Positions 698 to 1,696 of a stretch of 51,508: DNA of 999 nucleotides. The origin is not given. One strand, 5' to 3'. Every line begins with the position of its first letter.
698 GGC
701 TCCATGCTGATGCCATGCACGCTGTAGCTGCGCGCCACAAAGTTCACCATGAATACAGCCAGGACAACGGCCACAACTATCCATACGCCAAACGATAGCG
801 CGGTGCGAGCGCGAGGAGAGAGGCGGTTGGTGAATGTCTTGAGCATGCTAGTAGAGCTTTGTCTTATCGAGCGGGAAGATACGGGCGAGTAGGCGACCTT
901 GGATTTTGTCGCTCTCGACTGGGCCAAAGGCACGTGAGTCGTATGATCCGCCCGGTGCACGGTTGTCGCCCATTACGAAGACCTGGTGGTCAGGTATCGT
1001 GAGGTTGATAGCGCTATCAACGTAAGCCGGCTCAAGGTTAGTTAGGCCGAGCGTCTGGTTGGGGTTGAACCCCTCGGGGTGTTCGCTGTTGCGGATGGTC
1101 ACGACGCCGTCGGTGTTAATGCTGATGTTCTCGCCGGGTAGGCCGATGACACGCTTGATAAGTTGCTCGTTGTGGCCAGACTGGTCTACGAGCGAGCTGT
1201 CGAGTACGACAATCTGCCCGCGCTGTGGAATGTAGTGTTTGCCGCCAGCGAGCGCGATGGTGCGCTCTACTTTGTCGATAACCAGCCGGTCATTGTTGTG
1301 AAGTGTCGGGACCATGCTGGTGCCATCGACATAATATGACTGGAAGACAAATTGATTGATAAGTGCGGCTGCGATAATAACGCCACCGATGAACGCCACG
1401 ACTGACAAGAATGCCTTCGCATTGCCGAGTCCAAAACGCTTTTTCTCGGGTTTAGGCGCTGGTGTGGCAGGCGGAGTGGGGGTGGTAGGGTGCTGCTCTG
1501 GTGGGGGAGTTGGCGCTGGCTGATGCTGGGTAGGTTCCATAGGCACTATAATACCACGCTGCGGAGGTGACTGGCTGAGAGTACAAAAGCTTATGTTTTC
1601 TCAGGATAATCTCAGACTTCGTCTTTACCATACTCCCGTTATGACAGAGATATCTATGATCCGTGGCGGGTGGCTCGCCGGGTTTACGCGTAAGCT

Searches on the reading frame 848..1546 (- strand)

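Call 76: search_protein_families(library=pfam, proteins=[window:848-1546:-], max_evalue=0.001)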
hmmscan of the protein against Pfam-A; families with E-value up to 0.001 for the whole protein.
window:848-1546:- (232 aa): 1 family
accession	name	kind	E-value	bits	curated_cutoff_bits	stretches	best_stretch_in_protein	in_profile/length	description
PF10502.14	Peptidase_S26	-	3e-33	115.6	22.9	1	49-222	4-166/168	Signal peptidase, peptidase S26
